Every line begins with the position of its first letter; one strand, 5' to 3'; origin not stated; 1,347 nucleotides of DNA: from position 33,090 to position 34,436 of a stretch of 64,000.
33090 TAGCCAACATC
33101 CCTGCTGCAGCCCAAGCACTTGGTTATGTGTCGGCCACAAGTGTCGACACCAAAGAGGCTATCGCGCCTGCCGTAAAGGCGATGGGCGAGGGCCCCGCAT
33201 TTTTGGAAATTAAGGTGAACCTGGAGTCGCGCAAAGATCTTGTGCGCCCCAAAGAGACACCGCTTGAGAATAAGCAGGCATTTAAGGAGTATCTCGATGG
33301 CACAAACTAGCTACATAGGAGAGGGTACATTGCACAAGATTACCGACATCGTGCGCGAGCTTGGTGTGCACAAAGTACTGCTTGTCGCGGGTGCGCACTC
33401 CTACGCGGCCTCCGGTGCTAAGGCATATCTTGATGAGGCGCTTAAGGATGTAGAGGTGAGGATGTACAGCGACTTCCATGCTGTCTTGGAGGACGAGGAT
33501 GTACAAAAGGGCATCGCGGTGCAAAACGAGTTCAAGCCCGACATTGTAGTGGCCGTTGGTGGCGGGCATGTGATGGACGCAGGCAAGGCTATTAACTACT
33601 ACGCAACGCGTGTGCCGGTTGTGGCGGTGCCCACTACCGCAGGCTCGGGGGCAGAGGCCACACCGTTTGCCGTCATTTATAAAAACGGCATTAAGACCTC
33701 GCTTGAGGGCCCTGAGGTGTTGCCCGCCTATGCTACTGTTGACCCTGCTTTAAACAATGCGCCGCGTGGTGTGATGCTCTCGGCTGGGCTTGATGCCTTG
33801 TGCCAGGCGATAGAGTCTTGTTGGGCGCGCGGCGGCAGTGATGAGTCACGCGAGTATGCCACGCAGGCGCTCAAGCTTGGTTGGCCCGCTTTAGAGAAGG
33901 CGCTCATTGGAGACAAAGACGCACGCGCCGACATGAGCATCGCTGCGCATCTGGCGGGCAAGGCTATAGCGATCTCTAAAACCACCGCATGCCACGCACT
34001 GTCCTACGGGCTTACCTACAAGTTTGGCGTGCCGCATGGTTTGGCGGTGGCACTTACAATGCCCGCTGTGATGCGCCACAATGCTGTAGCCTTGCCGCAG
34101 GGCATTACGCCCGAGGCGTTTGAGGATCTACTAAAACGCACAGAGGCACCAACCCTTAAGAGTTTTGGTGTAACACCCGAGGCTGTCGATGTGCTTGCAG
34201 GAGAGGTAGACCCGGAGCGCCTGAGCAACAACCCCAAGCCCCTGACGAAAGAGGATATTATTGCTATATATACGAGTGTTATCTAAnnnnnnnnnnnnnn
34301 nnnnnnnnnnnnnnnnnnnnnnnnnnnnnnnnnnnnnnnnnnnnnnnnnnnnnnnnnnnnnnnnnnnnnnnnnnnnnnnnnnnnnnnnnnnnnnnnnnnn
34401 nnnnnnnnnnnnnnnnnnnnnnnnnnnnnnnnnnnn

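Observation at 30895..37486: Fom1/Fom2/FomC-like phosphonate module wired to CDP-alcohol-type transferases: candidate CMP-2-hydroxyethylphosphonate decoration of an envelope glycan or polymer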

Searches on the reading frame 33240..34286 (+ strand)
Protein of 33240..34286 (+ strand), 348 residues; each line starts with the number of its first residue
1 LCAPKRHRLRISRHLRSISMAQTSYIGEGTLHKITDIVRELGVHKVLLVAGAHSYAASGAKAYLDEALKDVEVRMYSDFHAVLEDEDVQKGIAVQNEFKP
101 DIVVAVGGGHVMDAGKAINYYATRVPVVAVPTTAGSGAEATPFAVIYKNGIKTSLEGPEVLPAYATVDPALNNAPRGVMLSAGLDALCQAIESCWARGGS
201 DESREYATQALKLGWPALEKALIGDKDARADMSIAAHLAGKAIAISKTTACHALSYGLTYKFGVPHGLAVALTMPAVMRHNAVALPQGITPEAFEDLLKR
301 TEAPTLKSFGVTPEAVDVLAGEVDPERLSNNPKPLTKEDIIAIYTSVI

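Call 3: search_protein_families(library=pfam, proteins=[window:33240-34286:+], max_evalue=0.01)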
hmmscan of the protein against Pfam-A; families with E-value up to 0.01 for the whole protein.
window:33240-34286:+ (348 aa): 3 families
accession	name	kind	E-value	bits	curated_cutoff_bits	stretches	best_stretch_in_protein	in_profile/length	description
PF00465.25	Fe-ADH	-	2.4e-35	122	31.3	1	24-169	4-168/168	Iron-containing alcohol dehydrogenase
PF25137.1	ADH_Fe_C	-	1.1e-23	84.4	27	2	181-283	3-107/194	Fe-containing alcohol dehydrogenase family, C-terminal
PF13685.12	Fe-ADH_2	-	1.5e-17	64.4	28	1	26-170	2-143/149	Iron-containing alcohol dehydrogenase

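Call 4: search_protein_families(library=ncbifam, proteins=[window:33240-34286:+], max_evalue=0.01)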
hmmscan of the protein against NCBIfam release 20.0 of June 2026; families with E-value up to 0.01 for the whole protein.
window:33240-34286:+ (348 aa): 19 families
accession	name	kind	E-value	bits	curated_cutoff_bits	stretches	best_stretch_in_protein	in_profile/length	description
TIGR03405.1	Phn_Fe-ADH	equivalog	1e-42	146.2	423.7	2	123-283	125-290/355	iron-containing alcohol dehydrogenase PsrA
NF010378.0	PRK13805.1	equivalog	3.5e-42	144.2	951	2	123-286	593-762/872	bifunctional acetaldehyde-CoA/alcohol dehydrogenase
NF007911.0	PRK10624.1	equivalog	1.7e-35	122.7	537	2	124-283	131-293/382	lactaldehyde reductase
NF041833.1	Fe_ADH_ErcA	equivalog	8.2e-35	120.6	550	1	25-286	12-296/382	alcohol dehydrogenase-like regulatory protein ErcA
NF053866.1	CholDhdGbsBBac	equivalog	2.4e-34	118.6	550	2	126-287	141-307/392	choline dehydrogenase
TIGR02638.1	lactal_redase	equivalog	1.5e-33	116.1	523.15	2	124-283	130-294/379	lactaldehyde reductase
NF058672.1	4HyButDHCUPNE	equivalog_domain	8.9e-28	97.5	500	2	123-285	129-295/378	4-hydroxybutyrate dehydrogenase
NF050025.1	SulfAcetaldRedSarD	equivalog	2.7e-24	85.7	700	1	27-287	14-297/385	sulfoacetaldehyde reductase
NF011998.0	PRK15454.1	equivalog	6.1e-23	81.2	556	2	123-283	147-312/395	ethanolamine utilization ethanol dehydrogenase EutG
NF007363.0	PRK09860.1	equivalog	7.5e-17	61.5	581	1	24-282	12-293/383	L-threonine dehydrogenase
NF006941.0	PRK09423.1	subfamily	1.5e-16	60.2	336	1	25-193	11-179/367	glycerol dehydrogenase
NF002022.0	PRK00843.1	equivalog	2.3e-14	53.2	413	1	14-183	4-168/350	NAD(P)-dependent glycerol-1-phosphate dehydrogenase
NF007880.0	PRK10586.1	equivalog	6.2e-12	45.1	429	1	26-149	17-135/362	oxidoreductase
NF047954.1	PrpdilGlycDhGldA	equivalog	1.9e-09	37.2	700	1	27-191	14-177/365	bifunctional L-1,2-propanediol dehydrogenase/glycerol dehydrogenase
NF053832.1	GlycoaldRedHalo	equivalog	4.1e-09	36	550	1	25-169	11-154/363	glycolaldehyde reductase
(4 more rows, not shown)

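Call 51: search_solved_structures(query=window:33294-34286:+, max_evalue=1e-10, show_alignments=0)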
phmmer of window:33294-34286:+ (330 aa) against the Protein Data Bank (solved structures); distinct sequences matched with E-value up to 1e-10: 36.
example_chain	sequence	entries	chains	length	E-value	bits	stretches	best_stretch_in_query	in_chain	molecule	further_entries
1vhd_A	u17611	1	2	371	1.3e-30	110.1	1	107-326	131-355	alcohol dehydrogenase, iron-containing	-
1o2d_A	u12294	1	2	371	1.3e-30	110.1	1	107-326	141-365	Alcohol dehydrogenase, iron-containing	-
6jko_A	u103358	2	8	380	1.1e-27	100.5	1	6-265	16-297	Methanol dehydrogenase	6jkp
13he_A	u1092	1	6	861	2.1e-27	99.6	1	107-269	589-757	Aldehyde-alcohol dehydrogenase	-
8uhw_A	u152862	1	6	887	2.3e-27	99.4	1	107-269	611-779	Aldehyde-alcohol dehydrogenase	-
6c75_A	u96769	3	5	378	2.3e-27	99.4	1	108-265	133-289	Alcohol dehydrogenase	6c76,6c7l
3zdr_A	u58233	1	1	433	4.6e-27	98.4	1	106-272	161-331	ALCOHOL DEHYDROGENASE DOMAIN OF THE BIFUNCTIONAL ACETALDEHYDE DEHYDROGENASE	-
8zwd_B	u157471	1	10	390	2.2e-25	92.9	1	5-268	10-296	NAD(P)-dependent methanol dehydrogenase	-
9knp_A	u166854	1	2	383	2.7e-25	92.6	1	106-264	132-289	375aa long hypothetical alchol dehydrogenase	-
8zrl_A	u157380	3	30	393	1.4e-24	90.3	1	4-266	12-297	NAD-dependent methanol dehydrogenase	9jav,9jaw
6scg_A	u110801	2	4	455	2.8e-24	89.3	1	105-269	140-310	Aldehyde-alcohol dehydrogenase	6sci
7qnj_AAA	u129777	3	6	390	1e-23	87.4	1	3-265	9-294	Lactaldehyde reductase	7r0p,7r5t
6tqh_A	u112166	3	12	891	2.1e-23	86.4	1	105-269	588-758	Aldehyde-alcohol dehydrogenase | Bifunctional aldehyde-alcohol dehydrogenase AdhE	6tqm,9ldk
6ahc_A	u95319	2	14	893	2.1e-23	86.4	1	105-269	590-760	Aldehyde-alcohol dehydrogenase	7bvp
7qlg_AAA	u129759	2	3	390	2.1e-23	86.4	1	106-265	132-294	Lactaldehyde reductase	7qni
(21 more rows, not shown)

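Call 52: find_homologous_proteins(query=window:33294-34286:+, max_evalue=1e-20)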
Query window:33294-34286:+ (330 aa): 2912 proteins with E <= 1e-20 among 8000 candidates; the best 120 are listed.
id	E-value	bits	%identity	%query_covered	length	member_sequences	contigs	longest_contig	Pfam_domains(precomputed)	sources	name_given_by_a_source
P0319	4.8e-197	672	93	100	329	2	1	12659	PF13685.13,PF25137.1,PF00465.26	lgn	-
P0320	5.7e-187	639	89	100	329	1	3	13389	PF13685.13,PF25137.1,PF00465.26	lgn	-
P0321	4.3e-182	623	87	100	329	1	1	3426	PF13685.13,PF25137.1,PF00465.26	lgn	-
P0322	1.9e-131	456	66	100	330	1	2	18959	PF13685.13,PF25137.1,PF00465.26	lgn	-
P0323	7.2e-129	448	65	100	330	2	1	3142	PF13685.13,PF25137.1,PF00465.26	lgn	-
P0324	5.6e-123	428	62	100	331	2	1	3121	PF13685.13,PF25137.1,PF00465.26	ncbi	-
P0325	4.3e-122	425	62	100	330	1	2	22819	PF13685.13,PF25137.1,PF00465.26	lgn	-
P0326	1.2e-121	424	62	100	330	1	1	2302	PF13685.13,PF25137.1,PF00465.26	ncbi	-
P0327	6.1e-121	422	62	100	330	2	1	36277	PF13685.13,PF25137.1,PF00465.26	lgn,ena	-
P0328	2.2e-120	420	64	100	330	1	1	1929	PF13685.13,PF25137.1,PF00465.26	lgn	-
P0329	1.6e-118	414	61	100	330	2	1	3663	PF13685.13,PF25137.1,PF00465.26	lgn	-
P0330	6.8e-118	412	60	99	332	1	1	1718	PF13685.13,PF25137.1,PF00465.26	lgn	-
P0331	2.4e-116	407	57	100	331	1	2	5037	PF13685.13,PF25137.1,PF00465.26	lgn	-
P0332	6.0e-112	392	61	96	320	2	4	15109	PF13685.13,PF25137.1,PF00465.26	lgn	-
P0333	3.1e-110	386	58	99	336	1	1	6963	PF13685.13,PF25137.1,PF00465.26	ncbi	-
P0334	2.3e-105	370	53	100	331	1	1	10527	PF13685.13,PF25137.1,PF00465.26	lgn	-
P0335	7.9e-103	362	53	100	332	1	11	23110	PF13685.13,PF25137.1,PF00465.26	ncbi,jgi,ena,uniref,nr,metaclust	ncbi:hypothetical protein A3D70_01880 [Candidatus Adlerbacteria bacterium RIFCSPHIGHO2_02_FULL_54_18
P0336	2.6e-102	360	56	100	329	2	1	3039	PF13685.13,PF25137.1,PF00465.26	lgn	-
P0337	5.6e-102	359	52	100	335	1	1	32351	PF13685.13,PF25137.1,PF00465.26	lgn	-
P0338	7.5e-102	359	55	100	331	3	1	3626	PF13685.13,PF25137.1,PF00465.26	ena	-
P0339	1.1e-101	358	54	100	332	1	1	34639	PF13685.13,PF25137.1,PF00465.26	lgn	-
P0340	2.0e-101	358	54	99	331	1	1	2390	PF13685.13,PF25137.1,PF00465.26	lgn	-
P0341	7.2e-101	356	56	100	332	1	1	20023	PF13685.13,PF25137.1,PF00465.26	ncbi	-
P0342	4.9e-100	353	54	100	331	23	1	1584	PF13685.13,PF25137.1,PF00465.26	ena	-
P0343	1.0e-99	352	54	100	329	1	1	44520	PF13685.13,PF25137.1,PF00465.26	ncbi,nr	ncbi:phosphonoacetaldehyde reductase [Candidatus Nomurabacteria bacterium]|nr:phosphonoacetaldehyde 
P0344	1.6e-99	351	53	100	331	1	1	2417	PF13685.13,PF25137.1,PF00465.26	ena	-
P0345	2.7e-99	351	54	100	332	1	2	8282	PF13685.13,PF25137.1,PF00465.26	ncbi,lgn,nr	ncbi:iron-containing alcohol dehydrogenase [Candidatus Kaiserbacteria bacterium]|nr:iron-containing 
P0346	2.7e-99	351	53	99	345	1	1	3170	PF13685.13,PF25137.1,PF00465.26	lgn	-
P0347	5.1e-99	350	52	99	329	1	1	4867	PF13685.13,PF25137.1,PF00465.26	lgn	-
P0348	6.3e-99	349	52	99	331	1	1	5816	PF13685.13,PF25137.1,PF00465.26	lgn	-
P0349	8.2e-99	349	51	100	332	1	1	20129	PF13685.13,PF25137.1,PF00465.26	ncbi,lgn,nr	ncbi:MAG: phosphonoacetaldehyde reductase [bacterium]|nr:phosphonoacetaldehyde reductase [bacterium]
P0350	1.0e-98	349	51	100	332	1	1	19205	PF13685.13,PF25137.1,PF00465.26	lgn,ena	-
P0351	2.4e-98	347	52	100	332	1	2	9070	PF13685.13,PF25137.1,PF00465.26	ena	-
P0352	2.0e-97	344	52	100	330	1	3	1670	PF13685.13,PF25137.1,PF00465.26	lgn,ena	-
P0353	2.9e-97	344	51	100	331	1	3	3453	PF13685.13,PF25137.1,PF00465.26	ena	-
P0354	1.1e-96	342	54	99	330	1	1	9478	PF13685.13,PF25137.1,PF00465.26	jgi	jgi:alcohol dehydrogenase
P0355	2.2e-96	341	52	99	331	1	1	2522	PF13685.13,PF25137.1,PF00465.26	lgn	-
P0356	5.7e-96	340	52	99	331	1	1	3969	PF13685.13,PF25137.1,PF00465.26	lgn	-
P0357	2.2e-95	338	50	100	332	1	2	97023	PF13685.13,PF25137.1,PF00465.26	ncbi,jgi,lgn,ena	ncbi:MAG: phosphonoacetaldehyde reductase [Candidatus Paceibacterota bacterium]|jgi:alcohol dehydrog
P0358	3.5e-95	337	51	100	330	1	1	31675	PF13685.13,PF25137.1,PF00465.26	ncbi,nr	ncbi:phosphonoacetaldehyde reductase [Candidatus Kaiserbacteria bacterium]|nr:phosphonoacetaldehyde 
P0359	2.7e-94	334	49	100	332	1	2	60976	PF13685.13,PF25137.1,PF00465.26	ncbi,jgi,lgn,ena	ncbi:MAG: phosphonoacetaldehyde reductase [Candidatus Paceibacterota bacterium]|jgi:alcohol dehydrog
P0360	6.1e-94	333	52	100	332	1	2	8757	PF13685.13,PF25137.1,PF00465.26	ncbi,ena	-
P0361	1.7e-93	332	51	99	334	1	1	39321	PF13685.13,PF25137.1,PF00465.26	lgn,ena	-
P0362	7.2e-93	329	50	100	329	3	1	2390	PF13685.13,PF25137.1,PF00465.26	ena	-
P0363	7.6e-93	329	50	100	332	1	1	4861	PF13685.13,PF25137.1,PF00465.26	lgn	-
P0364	1.2e-92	329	49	100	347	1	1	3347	PF13685.13,PF25137.1,PF00465.26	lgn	-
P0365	1.7e-92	328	49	99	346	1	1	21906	PF13685.13,PF25137.1,PF00465.26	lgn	-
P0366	2.8e-92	327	50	100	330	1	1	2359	PF13685.13,PF25137.1,PF00465.26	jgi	jgi:alcohol dehydrogenase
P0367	2.0e-91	325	50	100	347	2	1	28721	PF13685.13,PF25137.1,PF00465.26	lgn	-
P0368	2.3e-90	321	49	100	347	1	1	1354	PF13685.13,PF25137.1,PF00465.26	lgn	-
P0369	8.1e-89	316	48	100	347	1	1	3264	PF13685.13,PF25137.1,PF00465.26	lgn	-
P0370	1.3e-88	315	51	100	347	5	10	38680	PF13685.13,PF25137.1,PF00465.26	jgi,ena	-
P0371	1.8e-86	308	46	99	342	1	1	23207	PF13685.13,PF25137.1,PF00465.26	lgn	-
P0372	4.4e-83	297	47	100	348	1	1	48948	PF13685.13,PF25137.1,PF00465.26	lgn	-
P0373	7.8e-82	293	44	100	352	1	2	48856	PF13685.13,PF25137.1,PF00465.26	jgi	-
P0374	4.3e-77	278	46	100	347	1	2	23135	PF13685.13,PF25137.1,PF00465.26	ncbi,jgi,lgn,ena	ncbi:MAG: phosphonoacetaldehyde reductase [Candidatus Paceibacterota bacterium]|jgi:alcohol dehydrog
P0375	8.1e-72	260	42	99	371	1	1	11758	PF13685.13,PF25137.1,PF00465.26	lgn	-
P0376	1.5e-71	259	43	100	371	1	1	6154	PF13685.13,PF25137.1,PF00465.26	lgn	-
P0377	2.7e-67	245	37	99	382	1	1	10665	PF13685.13,PF25137.1,PF00465.26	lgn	-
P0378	3.3e-66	242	40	98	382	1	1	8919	PF13685.13,PF25137.1,PF00465.26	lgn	-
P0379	1.3e-64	237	40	99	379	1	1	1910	PF13685.13,PF25137.1,PF00465.26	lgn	-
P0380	1.4e-64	237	45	88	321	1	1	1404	PF13685.13,PF25137.1,PF00465.26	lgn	-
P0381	4.5e-64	235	40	98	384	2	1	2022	PF13685.13,PF25137.1,PF00465.26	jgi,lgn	jgi:alcohol dehydrogenase class IV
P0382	1.0e-63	234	41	98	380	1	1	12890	PF13685.13,PF25137.1,PF00465.26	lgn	-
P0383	2.7e-63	232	41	99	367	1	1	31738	PF13685.13,PF25137.1,PF00465.26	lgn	-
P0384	8.8e-63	231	37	97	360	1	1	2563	PF13685.13,PF25137.1,PF00465.26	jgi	jgi:alcohol dehydrogenase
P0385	5.7e-62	228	41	99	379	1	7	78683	PF13685.13,PF25137.1,PF00465.26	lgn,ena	-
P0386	7.6e-62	228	39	97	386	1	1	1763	PF13685.13,PF25137.1,PF00465.26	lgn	-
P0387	1.4e-61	227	43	95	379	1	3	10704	PF13685.13,PF25137.1,PF00465.26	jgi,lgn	jgi:alcohol dehydrogenase class IV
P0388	1.5e-61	227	41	98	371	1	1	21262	PF13685.13,PF25137.1,PF00465.26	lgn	-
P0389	2.6e-61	226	44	79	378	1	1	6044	PF13685.13,PF25137.1,PF00465.26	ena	-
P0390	3.1e-61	226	38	99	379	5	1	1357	PF13685.13,PF25137.1,PF00465.26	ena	-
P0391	4.7e-61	225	40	98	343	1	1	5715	PF13685.13,PF25137.1,PF00465.26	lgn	-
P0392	7.0e-61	224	38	99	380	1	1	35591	PF13685.13,PF25137.1,PF00465.26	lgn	-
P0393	7.3e-61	224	37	100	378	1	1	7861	PF13685.13,PF25137.1,PF00465.26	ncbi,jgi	-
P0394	9.2e-61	224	38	96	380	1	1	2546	PF13685.13,PF25137.1,PF00465.26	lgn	-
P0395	1.3e-60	223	38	99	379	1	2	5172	PF13685.13,PF25137.1,PF00465.26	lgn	-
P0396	1.9e-60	223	38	98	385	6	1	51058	PF13685.13,PF25137.1,PF00465.26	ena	-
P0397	2.1e-60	223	38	98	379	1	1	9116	PF13685.13,PF25137.1,PF00465.26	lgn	-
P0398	2.1e-60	223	38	98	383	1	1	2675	PF13685.13,PF25137.1,PF00465.26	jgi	jgi:alcohol dehydrogenase class IV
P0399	2.1e-60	223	38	98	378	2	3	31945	PF13685.13,PF25137.1,PF00465.26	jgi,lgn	jgi:alcohol dehydrogenase class IV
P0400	2.8e-60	222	36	99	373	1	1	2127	PF13685.13,PF25137.1,PF00465.26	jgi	-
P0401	3.2e-60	222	38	96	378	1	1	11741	PF13685.13,PF25137.1,PF00465.26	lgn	-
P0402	3.5e-60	222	38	100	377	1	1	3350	PF13685.13,PF25137.1,PF00465.26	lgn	-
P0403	3.5e-60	222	36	98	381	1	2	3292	PF13685.13,PF25137.1,PF00465.26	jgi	-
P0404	3.9e-60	222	36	99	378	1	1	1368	PF13685.13,PF25137.1,PF00465.26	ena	-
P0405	4.5e-60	222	39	97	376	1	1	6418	PF13685.13,PF25137.1,PF00465.26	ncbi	-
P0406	4.5e-60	222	38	95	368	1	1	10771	PF13685.13,PF25137.1,PF00465.26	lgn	-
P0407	4.7e-60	222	37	99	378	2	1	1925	PF13685.13,PF25137.1,PF00465.26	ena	-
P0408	5.3e-60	221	37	98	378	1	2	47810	PF13685.13,PF25137.1,PF00465.26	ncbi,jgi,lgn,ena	-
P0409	5.9e-60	221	39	96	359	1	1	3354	PF13685.13,PF25137.1,PF00465.26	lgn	-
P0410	6.6e-60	221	41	99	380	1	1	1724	PF13685.13,PF25137.1,PF00465.26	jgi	-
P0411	7.4e-60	221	38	99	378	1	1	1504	PF13685.13,PF25137.1,PF00465.26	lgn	-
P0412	7.5e-60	221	41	92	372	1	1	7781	PF13685.13,PF25137.1,PF00465.26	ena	-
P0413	9.3e-60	221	37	99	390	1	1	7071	PF13685.13,PF25137.1,PF00465.26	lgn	-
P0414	1.3e-59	220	39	94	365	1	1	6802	PF13685.13,PF25137.1,PF00465.26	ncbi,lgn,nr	ncbi:MAG: phosphonoacetaldehyde reductase [bacterium]|nr:phosphonoacetaldehyde reductase [bacterium]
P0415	1.6e-59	220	38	99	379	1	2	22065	PF13685.13,PF25137.1,PF00465.26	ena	-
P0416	2.0e-59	220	40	99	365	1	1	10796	PF13685.13,PF25137.1,PF00465.26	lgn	-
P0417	2.3e-59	219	40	99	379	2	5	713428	PF13685.13,PF25137.1,PF00465.26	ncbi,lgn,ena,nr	ncbi:MAG TPA: phosphonoacetaldehyde reductase [Kiritimatiellia bacterium]|nr:phosphonoacetaldehyde r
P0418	2.5e-59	219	38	100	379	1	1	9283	PF13685.13,PF25137.1,PF00465.26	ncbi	-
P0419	3.1e-59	219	40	97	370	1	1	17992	PF13685.13,PF25137.1,PF00465.26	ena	-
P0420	3.2e-59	219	38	98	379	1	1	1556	PF13685.13,PF25137.1,PF00465.26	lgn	-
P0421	4.1e-59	219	39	98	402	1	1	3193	PF13685.13,PF25137.1,PF00465.26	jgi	jgi:alcohol dehydrogenase class IV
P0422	4.6e-59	218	40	100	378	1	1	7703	PF13685.13,PF25137.1,PF00465.26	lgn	-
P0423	5.8e-59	218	38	96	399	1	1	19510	PF13685.13,PF25137.1,PF00465.26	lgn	-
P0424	6.4e-59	218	39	99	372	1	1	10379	PF13685.13,PF25137.1,PF00465.26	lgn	-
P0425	7.4e-59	218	38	99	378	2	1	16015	PF13685.13,PF25137.1,PF00465.26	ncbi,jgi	ncbi:MAG: phosphonoacetaldehyde reductase [Candidatus Hodarchaeales archaeon]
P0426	8.3e-59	218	37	99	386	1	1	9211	PF13685.13,PF25137.1,PF00465.26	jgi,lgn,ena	-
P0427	1.0e-58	217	39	96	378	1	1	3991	PF13685.13,PF25137.1,PF00465.26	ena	-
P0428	1.1e-58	217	39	99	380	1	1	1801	PF13685.13,PF25137.1,PF00465.26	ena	-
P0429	1.1e-58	217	39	97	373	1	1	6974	PF13685.13,PF25137.1,PF00465.26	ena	-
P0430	1.2e-58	217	36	97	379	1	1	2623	PF13685.13,PF25137.1,PF00465.26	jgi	jgi:alcohol dehydrogenase class IV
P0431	1.2e-58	217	40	92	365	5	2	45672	PF13685.13,PF25137.1,PF00465.26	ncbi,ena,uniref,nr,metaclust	ncbi:MAG: hypothetical protein A3J68_00340 [Candidatus Wildermuthbacteria bacterium RIFCSPHIGHO2_02_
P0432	1.2e-58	217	36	99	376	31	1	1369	PF13685.13,PF25137.1,PF00465.26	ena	-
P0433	1.3e-58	217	37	96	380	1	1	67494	PF13685.13,PF25137.1,PF00465.26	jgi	jgi:alcohol dehydrogenase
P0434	1.4e-58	217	38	99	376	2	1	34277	PF13685.13,PF25137.1,PF00465.26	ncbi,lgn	ncbi:MAG: phosphonoacetaldehyde reductase [Patescibacteria group bacterium]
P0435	1.5e-58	217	39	99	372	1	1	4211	PF13685.13,PF25137.1,PF00465.26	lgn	-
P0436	1.8e-58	216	39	95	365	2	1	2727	PF13685.13,PF25137.1,PF00465.26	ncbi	-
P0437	1.9e-58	216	43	92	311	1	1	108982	PF13685.13,PF25137.1,PF00465.26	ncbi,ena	-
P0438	2.1e-58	216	37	98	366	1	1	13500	PF13685.13,PF25137.1,PF00465.26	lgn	-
